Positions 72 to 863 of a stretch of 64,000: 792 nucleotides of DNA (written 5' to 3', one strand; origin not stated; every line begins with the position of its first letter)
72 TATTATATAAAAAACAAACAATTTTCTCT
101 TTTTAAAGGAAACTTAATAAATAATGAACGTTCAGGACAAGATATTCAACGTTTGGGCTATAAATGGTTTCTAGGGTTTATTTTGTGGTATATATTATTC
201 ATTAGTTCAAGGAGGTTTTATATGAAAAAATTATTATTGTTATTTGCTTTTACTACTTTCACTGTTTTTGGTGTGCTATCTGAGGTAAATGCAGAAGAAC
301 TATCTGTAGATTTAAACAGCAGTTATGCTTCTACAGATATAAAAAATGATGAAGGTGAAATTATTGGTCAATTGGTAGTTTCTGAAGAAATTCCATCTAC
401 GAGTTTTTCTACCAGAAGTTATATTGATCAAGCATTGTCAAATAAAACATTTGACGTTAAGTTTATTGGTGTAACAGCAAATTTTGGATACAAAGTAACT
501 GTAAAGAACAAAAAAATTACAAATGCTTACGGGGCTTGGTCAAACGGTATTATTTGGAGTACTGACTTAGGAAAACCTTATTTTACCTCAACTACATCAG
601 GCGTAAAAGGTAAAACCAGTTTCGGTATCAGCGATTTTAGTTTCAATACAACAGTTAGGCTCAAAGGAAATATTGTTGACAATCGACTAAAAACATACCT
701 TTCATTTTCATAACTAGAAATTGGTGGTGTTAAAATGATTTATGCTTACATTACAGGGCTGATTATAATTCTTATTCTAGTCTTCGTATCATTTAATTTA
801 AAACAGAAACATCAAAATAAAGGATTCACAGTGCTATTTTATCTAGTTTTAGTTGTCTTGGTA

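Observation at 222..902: Secreted 163-aa protein plus tiny 2-TM protein: candidate toxin/immunity-like or processed-peptide pair under quorum control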

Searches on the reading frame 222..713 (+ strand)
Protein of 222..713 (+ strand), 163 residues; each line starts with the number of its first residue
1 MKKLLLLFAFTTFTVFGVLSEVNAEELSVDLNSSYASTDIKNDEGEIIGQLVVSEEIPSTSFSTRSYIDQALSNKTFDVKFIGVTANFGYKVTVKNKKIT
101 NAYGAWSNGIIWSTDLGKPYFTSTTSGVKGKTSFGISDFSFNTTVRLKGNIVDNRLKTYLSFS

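Call 3: search_protein_families(library=pfam, proteins=[window:222-713:+], max_evalue=1)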
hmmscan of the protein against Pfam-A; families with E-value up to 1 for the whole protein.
window:222-713:+ (163 aa): 1 family
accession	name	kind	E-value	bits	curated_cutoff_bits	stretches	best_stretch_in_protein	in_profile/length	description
PF18540.6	DUF5626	-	1.3e-30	106.7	26.7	1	30-158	1-120/120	Domain of unknown function (DUF5626)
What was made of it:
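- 222..713 (+): ORF1, 163 aa. Sec signal peptide (residues 1-24, nt 222-293) followed by a DUF5626/Zea-family all-beta domain. The mature protein is 139 aa, 15.3 kDa, with an acidic N-part (pI 4.05) and a basic core (pI 10.1). PF18540 E 1.3e-30 (call 3).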

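Call 4: search_protein_families(library=ncbifam, proteins=[window:222-713:+], max_evalue=1)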
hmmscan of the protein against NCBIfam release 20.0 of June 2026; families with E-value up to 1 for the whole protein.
window:222-713:+ (163 aa): 0 families

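Call 6: search_solved_structures(query=window:222-713:+, max_evalue=1, show_alignments=2)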
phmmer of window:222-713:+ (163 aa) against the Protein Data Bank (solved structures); distinct sequences matched with E-value up to 1: 3.
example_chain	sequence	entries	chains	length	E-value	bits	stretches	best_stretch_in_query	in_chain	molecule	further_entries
4k15_A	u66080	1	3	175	0.15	15.5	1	48-158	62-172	Lmo2686 protein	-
5o6u_C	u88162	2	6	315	0.78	13.2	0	24-50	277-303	Uncharacterized protein | Cas7fv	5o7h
9g44_F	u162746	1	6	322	0.83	13.1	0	24-50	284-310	CRISPR-associated protein Cas7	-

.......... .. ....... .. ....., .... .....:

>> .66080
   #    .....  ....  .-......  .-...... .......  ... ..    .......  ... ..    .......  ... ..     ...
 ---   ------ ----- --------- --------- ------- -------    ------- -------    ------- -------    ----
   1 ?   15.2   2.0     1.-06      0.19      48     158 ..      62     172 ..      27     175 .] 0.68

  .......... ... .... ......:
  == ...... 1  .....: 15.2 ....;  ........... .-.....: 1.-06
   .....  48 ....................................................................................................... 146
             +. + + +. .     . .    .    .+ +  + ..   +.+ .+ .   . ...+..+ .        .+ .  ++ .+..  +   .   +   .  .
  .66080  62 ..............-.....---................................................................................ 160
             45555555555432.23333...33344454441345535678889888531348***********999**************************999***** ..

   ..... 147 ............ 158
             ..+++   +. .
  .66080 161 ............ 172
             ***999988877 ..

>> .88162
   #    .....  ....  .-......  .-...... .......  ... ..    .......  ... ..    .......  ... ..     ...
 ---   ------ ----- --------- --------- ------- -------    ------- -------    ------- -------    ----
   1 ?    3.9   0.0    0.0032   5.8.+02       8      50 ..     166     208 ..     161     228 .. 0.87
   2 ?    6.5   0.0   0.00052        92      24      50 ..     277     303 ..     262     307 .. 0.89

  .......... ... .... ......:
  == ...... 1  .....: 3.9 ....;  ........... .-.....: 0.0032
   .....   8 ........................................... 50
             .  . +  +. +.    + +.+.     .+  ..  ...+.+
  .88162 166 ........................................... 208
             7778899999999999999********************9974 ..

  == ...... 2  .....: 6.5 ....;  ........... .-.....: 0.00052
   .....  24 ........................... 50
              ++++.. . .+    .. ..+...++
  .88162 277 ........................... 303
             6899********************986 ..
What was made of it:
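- On Zea orthologue (same subfamily as Lmo2686): phmmer E 0.15 (call 6).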

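Call 7: find_homologous_proteins(query=window:222-713:+)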
Query window:222-713:+ (163 aa): 15 proteins with E <= 0.001 among 76 candidates.
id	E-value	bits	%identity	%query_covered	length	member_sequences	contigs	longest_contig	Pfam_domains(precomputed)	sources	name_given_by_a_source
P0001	1.7e-97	342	100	100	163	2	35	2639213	PF18540.7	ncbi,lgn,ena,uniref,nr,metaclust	ncbi:DUF5626 family protein [Enterococcus saccharolyticus]|uniref:DUF5626 domain-containing protein 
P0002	2.2e-48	182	53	100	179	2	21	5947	PF18540.7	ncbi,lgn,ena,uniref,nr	ncbi:hypothetical protein A5871_003384 [Enterococcus sp. 2F9_DIV0599]|uniref:DUF5626 family protein 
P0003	7.3e-48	181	63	83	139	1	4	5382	PF18540.7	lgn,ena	-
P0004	1.5e-46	176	66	82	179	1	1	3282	PF18540.7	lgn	-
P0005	1.6e-44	170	60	85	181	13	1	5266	PF18540.7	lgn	-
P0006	5.8e-40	155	58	90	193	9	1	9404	PF18540.7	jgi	-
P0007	2.8e-39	153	53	89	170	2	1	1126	PF18540.7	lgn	-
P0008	3.0e-39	153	50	100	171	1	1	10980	PF18540.7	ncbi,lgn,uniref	ncbi:DUF5626 family protein [Enterococcus gilvus]|uniref:DUF5626 family protein n=1 Tax=Enterococcus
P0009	2.1e-38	150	56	90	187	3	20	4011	PF18540.7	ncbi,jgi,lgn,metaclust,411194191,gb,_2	jgi:hypothetical protein|metaclust:\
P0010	3.0e-38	149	57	90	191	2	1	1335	PF18540.7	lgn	-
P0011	7.8e-38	148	58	85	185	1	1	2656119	PF18540.7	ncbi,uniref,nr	ncbi:DUF5626 family protein [Enterococcus sp. 5B3_DIV0040]|uniref:DUF5626 family protein n=1 Tax=Ent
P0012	1.4e-37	147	56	90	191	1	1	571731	PF18540.7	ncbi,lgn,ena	-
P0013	1.6e-36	144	57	85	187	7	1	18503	PF18540.7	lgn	-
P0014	4.3e-36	142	51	100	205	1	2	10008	PF18540.7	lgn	-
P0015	1.4e-33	134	56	77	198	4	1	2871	PF18540.7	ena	-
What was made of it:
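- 222..713 (+): 100% identical to an NCBI 'DUF5626 family protein [Enterococcus saccharolyticus]' (call 7).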

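Call 12: find_encoding_contigs(protein=P0001, flank=10000, max_places=6)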
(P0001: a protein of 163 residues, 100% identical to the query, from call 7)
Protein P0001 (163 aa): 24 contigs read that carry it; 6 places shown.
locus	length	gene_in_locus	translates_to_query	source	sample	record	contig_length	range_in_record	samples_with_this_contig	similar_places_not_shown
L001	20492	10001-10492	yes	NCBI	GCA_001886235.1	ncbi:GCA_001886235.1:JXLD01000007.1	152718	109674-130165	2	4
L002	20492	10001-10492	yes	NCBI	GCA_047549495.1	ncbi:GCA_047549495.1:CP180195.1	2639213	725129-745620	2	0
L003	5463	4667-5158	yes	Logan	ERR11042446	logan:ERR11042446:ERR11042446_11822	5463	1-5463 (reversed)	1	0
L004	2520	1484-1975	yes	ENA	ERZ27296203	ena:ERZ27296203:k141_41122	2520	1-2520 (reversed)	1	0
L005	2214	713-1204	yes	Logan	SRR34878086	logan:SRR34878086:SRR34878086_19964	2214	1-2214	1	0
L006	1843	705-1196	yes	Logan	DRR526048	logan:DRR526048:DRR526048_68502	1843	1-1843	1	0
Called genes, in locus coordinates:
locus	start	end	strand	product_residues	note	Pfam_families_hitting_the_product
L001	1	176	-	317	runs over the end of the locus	PF06081:ArAE_1, PF11728:ArAE_1_C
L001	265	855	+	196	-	PF06081:ArAE_1, PF13515:FUSC_2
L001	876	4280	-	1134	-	PF02687:FtsX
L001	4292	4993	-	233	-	PF02463:SMC_N (faint), PF00005:ABC_tran, PF13304:AAA_21 (faint)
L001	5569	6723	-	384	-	PF07969:Amidohydro_3 (faint), PF01979:Amidohydro_1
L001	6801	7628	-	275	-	PF12844:HTH_19, PF13560:HTH_31 (weak), PF01381:HTH_3, PF13424:TPR_12 (faint), PF18768:RNPP_C (weak), PF13181:TPR_8 (faint)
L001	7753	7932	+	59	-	-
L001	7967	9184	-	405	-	PF00155:Aminotran_1_2, PF01041:DegT_DnrJ_EryC1 (weak)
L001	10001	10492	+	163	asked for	PF18540:DUF5626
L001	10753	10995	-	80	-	PF08460:SH3_5, PF08239:SH3_3 (faint)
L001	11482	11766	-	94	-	PF13302:Acetyltransf_3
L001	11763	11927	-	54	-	-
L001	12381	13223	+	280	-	PF16308:DUF4950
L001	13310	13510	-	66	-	PF00313:CSD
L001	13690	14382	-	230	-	-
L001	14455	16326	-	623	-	PF00128:Alpha-amylase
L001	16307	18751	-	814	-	PF00343:Phosphorylase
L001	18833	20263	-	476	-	PF08323:Glyco_transf_5, PF00534:Glycos_transf_1, PF13692:Glyco_trans_1_4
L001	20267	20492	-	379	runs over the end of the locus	PF00483:NTP_transferase, PF25084:LbH_EIF2B, PF24894:Hexapep_GlmU, PF25087:GMPPB_C (weak)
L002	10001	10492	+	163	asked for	PF18540:DUF5626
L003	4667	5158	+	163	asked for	PF18540:DUF5626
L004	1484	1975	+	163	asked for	PF18540:DUF5626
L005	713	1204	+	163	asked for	PF18540:DUF5626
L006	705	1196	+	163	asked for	PF18540:DUF5626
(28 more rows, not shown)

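Call 21: find_related_loci(query=A1, collection=genome_contigs, flank=6000)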
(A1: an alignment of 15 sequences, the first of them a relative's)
Query A1 (163 aa) in genome_contigs; peptide patterns used: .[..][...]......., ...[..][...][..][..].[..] (x = any residue, [..] = any of these).
164 stretches matched a pattern, but none encodes a relative of the query by tblastn (E <= 1e-3).
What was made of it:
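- Tried and rejected: find_related_loci on genome_contigs with the subfamily alignment: 164 pattern hits, none confirmed (call 21).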

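Call 22: find_encoding_contigs(protein=P0011, flank=8000, max_places=2)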
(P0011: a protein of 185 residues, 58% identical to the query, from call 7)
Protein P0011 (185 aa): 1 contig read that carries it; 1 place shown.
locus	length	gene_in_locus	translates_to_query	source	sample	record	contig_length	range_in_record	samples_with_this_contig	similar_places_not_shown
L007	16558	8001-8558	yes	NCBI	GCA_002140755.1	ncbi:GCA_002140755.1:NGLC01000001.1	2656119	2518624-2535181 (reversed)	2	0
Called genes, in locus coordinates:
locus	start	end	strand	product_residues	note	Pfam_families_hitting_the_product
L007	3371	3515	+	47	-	PF00165:HTH_AraC, PF12833:HTH_18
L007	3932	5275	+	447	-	PF01507:PAPS_reduct, PF11922:DUF3440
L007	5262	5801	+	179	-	PF02195:ParB_N (weak)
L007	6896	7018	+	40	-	-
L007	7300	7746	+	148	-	PF28180:EF0163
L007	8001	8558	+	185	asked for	PF18540:DUF5626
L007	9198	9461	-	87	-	-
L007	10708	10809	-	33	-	-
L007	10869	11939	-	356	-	PF00480:ROK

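Call 23: find_encoding_contigs(protein=P0012, flank=8000, max_places=2)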
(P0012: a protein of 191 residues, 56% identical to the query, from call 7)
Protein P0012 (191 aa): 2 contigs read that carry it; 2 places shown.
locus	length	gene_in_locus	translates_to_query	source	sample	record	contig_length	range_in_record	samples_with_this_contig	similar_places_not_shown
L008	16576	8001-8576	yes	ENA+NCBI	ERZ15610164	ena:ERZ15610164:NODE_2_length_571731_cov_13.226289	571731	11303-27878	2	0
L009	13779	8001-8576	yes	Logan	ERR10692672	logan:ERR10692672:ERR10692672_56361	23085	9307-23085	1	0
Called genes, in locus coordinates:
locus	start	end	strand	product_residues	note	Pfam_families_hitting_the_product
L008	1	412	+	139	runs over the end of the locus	PF12648:TcpE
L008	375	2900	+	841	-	PF12846:AAA_10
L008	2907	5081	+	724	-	-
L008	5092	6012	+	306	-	PF12642:TpcC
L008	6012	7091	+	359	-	PF01832:Glucosaminidase, PF05257:CHAP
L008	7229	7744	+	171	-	PF28180:EF0163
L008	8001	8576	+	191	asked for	PF18540:DUF5626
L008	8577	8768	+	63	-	-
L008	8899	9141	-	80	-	-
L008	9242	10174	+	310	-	PF13384:HTH_23 (faint), PF13936:HTH_38, PF00665:rve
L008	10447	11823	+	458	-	PF00367:PTS_EIIB, PF02378:PTS_EIIC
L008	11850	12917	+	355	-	PF03747:ADP_ribosyl_GH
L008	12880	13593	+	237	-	PF00392:GntR, PF07702:UTRA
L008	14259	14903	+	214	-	PF00528:BPD_transp_1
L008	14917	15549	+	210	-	PF00005:ABC_tran, PF13304:AAA_21 (faint)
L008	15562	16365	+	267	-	PF00497:SBP_bac_3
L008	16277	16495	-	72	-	-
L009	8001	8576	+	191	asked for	PF18540:DUF5626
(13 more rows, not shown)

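Call 24: find_encoding_contigs(protein=P0008, flank=8000, max_places=2)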
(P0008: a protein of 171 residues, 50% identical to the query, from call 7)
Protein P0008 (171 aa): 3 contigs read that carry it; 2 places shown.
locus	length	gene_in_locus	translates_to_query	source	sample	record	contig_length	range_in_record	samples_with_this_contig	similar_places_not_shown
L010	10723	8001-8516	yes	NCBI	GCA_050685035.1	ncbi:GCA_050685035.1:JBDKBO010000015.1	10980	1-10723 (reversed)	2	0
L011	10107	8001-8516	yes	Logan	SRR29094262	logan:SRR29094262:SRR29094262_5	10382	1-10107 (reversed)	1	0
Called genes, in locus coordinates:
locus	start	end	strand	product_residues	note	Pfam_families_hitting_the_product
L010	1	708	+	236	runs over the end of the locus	PF04203:Sortase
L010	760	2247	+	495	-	PF00534:Glycos_transf_1, PF13692:Glyco_trans_1_4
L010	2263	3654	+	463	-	-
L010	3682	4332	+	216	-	PF00486:Trans_reg_C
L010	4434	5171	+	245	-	PF05857:TraX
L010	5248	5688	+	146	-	-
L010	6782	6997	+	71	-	PF13560:HTH_31, PF12844:HTH_19, PF01381:HTH_3, PF13443:HTH_26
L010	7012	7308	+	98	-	-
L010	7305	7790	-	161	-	PF18540:DUF5626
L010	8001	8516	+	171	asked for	PF18540:DUF5626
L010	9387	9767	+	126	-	PF01381:HTH_3, PF12844:HTH_19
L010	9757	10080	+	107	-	-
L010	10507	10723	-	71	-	?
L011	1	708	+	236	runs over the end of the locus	PF04203:Sortase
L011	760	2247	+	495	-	PF00534:Glycos_transf_1, PF13692:Glyco_trans_1_4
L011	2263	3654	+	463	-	-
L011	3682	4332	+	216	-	PF00486:Trans_reg_C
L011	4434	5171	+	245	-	PF05857:TraX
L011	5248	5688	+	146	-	-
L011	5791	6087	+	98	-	-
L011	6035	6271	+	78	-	-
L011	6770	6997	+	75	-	PF12844:HTH_19, PF13560:HTH_31, PF13443:HTH_26, PF01381:HTH_3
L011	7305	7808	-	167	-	PF18540:DUF5626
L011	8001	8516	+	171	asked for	PF18540:DUF5626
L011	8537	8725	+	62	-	-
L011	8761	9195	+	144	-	-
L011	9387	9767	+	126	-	PF01381:HTH_3, PF12844:HTH_19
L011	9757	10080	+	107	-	-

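Call 25: find_encoding_contigs(protein=P0002, flank=8000, max_places=2)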
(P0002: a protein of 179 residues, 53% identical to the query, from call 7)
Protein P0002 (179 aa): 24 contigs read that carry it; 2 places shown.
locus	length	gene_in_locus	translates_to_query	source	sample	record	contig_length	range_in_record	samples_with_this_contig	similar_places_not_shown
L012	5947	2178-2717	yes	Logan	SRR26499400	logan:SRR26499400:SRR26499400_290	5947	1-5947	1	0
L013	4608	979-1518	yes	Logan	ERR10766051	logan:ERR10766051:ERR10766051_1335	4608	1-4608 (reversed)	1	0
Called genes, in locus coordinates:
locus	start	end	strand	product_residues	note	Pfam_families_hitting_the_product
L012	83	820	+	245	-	PF01051:Rep3_N, PF21205:Rep3_C (weak)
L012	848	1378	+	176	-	PF08279:HTH_11 (faint)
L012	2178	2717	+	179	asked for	PF18540:DUF5626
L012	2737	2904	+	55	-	-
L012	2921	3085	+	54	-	-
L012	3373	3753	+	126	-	PF21983:NikA-like, PF05713:MobC (weak)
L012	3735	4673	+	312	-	PF03432:Relaxase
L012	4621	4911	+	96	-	-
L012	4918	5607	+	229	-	-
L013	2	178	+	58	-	?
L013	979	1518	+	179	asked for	PF18540:DUF5626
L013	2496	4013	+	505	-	PF01076:Mob_Pre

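Call 31: search_dna_similar(query=window:222-713:+, collection=plasmids, mode=protein, max_rows=40, max_evalue=0.001)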
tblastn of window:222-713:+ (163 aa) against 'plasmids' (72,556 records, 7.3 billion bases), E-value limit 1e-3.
No match.

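Call 32: search_dna_similar(query=window:222-713:+, collection=phages, mode=protein, max_rows=20, max_evalue=0.001)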
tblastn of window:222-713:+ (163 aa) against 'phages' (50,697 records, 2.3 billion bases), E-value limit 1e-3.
No match.
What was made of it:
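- Tried and rejected: tblastn of ORF1 against the PLSDB plasmids and the phage collection: no match (calls 31, 32).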

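Call 38: search_solved_structures(query=A1, max_evalue=1, show_alignments=1)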
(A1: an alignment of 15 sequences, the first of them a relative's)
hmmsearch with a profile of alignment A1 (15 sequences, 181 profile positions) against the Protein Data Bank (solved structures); distinct sequences matched with E-value up to 1: 0.
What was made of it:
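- On Zea orthologue (same subfamily as Lmo2686): The subfamily profile finds no PDB hit (call 38).
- A profile of the ORF1 subfamily does not retrieve 4k15 (call 38).
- Tried and rejected: The subfamily profile against PDB sequences: no hit (call 38).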

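Call 40: find_homologous_proteins(query=A1, max_evalue=0.001)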
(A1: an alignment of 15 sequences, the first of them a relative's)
Query A1 (15 sequences) (163 aa, profile of the alignment): 16 proteins with E <= 0.001 among 8000 candidates.
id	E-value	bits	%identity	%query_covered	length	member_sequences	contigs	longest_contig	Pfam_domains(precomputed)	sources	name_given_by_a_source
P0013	5.7e-79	282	57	85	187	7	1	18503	PF18540.7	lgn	-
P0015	4.3e-77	276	56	77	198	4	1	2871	PF18540.7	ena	-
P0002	1.1e-76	275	53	100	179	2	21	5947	PF18540.7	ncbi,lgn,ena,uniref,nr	ncbi:hypothetical protein A5871_003384 [Enterococcus sp. 2F9_DIV0599]|uniref:DUF5626 family protein 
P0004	2.9e-76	273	66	82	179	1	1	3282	PF18540.7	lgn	-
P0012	1.1e-75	271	56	90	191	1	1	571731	PF18540.7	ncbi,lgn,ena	-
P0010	3.1e-75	270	57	90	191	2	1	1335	PF18540.7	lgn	-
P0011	3.3e-75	270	58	85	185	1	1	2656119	PF18540.7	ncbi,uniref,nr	ncbi:DUF5626 family protein [Enterococcus sp. 5B3_DIV0040]|uniref:DUF5626 family protein n=1 Tax=Ent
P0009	4.7e-75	269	56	90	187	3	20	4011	PF18540.7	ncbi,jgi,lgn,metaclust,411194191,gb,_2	jgi:hypothetical protein|metaclust:\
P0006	6.1e-75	269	58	90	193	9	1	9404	PF18540.7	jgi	-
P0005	1.2e-73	265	60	85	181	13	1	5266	PF18540.7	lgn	-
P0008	7.5e-70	252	50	100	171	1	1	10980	PF18540.7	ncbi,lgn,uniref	ncbi:DUF5626 family protein [Enterococcus gilvus]|uniref:DUF5626 family protein n=1 Tax=Enterococcus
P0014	1.6e-68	248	51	100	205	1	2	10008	PF18540.7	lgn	-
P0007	1.8e-68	248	53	89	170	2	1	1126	PF18540.7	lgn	-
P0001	8.9e-65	236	100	100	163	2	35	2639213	PF18540.7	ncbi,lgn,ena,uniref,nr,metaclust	ncbi:DUF5626 family protein [Enterococcus saccharolyticus]|uniref:DUF5626 domain-containing protein 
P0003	1.5e-61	225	63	83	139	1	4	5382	PF18540.7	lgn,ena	-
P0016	1.5e-48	183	46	99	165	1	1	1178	PF18540.7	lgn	-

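Call 41: search_protein_families(library=pfam, proteins=[L010:7305-7790:-, L008:7229-7744:+, L008:8577-8768:+, L011:8537-8725:+, L012:2737-2904:+, L012:2921-3085:+, L011:8761-9195:+, L012:4918-5607:+], max_evalue=0.1)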
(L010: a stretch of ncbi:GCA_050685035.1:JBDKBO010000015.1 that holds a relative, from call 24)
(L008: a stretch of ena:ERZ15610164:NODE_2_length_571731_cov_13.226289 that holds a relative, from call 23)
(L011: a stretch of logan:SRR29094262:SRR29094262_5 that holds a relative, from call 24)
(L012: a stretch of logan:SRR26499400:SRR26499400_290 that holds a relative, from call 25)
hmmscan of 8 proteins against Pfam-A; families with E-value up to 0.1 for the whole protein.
L010:7305-7790:- (161 aa): 1 family
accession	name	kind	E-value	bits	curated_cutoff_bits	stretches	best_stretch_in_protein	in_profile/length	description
PF18540.6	DUF5626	-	2.5e-27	96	26.7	1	35-158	1-120/120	Domain of unknown function (DUF5626)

L008:7229-7744:+ (171 aa): 4 families
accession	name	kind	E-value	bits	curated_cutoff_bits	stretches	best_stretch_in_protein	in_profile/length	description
PF16877.10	DUF5078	-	0.01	16.7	27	0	65-104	70-109/118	Domain of unknown function (DUF5078)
PF01439.23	Metallothio_2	-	0.024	16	23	1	6-51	13-58/81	Metallothionein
PF07524.19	Bromo_TP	-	0.033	14.6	24.6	1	49-90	17-58/77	Bromodomain associated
PF20026.4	DUF6434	-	0.075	13.5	26.8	0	82-108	14-40/64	Domain of unknown function (DUF6434)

L008:8577-8768:+ (63 aa): 0 families

L011:8537-8725:+ (62 aa): 1 family
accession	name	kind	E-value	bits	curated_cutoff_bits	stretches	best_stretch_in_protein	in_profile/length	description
PF18895.5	T4SS_pilin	-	0.059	13.9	26.6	1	7-59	19-70/71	Type IV secretion system pilin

L012:2737-2904:+ (55 aa): 1 family
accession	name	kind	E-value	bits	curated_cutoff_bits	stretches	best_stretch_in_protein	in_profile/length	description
PF02628.20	COX15-CtaA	-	0.085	12.3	29.9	1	1-38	83-120/322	Cytochrome oxidase assembly protein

L012:2921-3085:+ (54 aa): 2 families
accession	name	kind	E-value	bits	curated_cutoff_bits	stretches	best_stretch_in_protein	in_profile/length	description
PF03649.18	UPF0014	-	0.015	15.1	22.6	1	11-50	40-79/242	Uncharacterised protein family (UPF0014)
PF05745.16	CRPA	-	0.031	14.8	23.6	1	8-39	72-105/150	Chlamydia 15 kDa cysteine-rich outer membrane protein (CRPA)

L011:8761-9195:+ (144 aa): 1 family
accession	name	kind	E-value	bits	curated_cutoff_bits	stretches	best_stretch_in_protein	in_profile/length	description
PF15383.11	TMEM237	-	0.041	13.6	28.1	0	80-123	119-162/247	Transmembrane protein 237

L012:4918-5607:+ (229 aa): 2 families
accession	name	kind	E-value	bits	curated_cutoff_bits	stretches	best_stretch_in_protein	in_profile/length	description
PF18476.7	PIN_8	-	0.011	16.1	26.1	1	63-193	32-162/227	PIN like domain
PF00335.26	Tetraspanin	-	0.06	13.4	32.1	1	9-126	57-153/225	Tetraspanin family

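Call 44: find_encoding_contigs(protein=P0013, flank=8000, max_places=1)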
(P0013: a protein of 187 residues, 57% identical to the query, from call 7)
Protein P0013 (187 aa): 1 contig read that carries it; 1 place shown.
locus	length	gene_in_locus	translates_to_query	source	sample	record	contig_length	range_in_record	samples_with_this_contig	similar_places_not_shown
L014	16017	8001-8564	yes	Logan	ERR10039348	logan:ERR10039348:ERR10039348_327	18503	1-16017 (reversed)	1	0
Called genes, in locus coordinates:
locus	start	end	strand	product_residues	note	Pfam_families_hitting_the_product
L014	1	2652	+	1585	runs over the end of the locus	PF13620:CarboxypepD_reg (faint), PF17802:SpaA, PF18202:TQ, PF00746:Gram_pos_anchor (weak)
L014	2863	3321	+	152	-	-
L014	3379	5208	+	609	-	PF16403:Bact_surface_Ig-like (faint), PF18981:InlK_D3 (faint)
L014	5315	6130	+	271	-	-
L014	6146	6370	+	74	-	-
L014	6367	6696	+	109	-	-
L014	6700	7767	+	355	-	-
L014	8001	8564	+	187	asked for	PF18540:DUF5626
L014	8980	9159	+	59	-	-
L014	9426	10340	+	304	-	-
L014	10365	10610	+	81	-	-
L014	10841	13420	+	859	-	PF02534:T4SS-DNA_transf, PF12696:TraG-D_C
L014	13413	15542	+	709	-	PF26635:DUF8208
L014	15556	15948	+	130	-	PF17332:DUF5592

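Call 45: find_encoding_contigs(protein=P0006, flank=8000, max_places=1)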
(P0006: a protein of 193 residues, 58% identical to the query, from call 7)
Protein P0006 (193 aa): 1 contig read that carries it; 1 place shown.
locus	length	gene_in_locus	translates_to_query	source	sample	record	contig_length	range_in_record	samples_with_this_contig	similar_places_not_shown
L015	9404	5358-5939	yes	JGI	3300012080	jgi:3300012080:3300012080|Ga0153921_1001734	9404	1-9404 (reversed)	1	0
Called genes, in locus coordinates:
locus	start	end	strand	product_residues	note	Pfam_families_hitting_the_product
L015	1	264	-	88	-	?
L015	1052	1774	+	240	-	PF01051:Rep3_N, PF21205:Rep3_C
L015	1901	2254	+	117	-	-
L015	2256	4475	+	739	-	PF26635:DUF8208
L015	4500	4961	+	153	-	-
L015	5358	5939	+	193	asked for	PF18540:DUF5626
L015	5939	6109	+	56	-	-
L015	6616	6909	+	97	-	-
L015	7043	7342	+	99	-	-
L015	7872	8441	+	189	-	-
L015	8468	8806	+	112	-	-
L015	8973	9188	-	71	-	-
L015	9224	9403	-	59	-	?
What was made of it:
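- In L008, L014 and L015 the pair lies among T4SS/Tcp conjugation genes (calls 23, 44, 45).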

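Call 46: find_encoding_contigs(protein=P0014, flank=8000, max_places=1)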
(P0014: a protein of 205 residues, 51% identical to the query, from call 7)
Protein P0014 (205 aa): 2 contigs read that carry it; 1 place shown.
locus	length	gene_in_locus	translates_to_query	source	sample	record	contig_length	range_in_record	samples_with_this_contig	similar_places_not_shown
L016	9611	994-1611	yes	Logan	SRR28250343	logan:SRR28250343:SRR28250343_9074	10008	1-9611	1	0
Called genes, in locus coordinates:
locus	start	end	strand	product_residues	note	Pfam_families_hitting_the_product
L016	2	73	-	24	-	?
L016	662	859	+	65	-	-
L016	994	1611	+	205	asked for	PF18540:DUF5626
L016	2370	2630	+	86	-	-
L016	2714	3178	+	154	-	PF01527:HTH_Tnp_1 (faint), PF13518:HTH_28 (faint)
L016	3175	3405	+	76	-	PF13683:rve_3, PF13333:rve_2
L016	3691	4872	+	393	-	PF01098:FTSW_RODA_SPOVE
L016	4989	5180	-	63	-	-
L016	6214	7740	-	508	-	PF01076:Mob_Pre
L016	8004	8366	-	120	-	PF01693:Cauli_VI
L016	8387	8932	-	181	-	-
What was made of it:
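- TcpE/VirB4-like/TcpC/CHAP, TraG and DUF8208 conjugation genes (L008, L014, L015) (calls 23, 25, 44-46).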
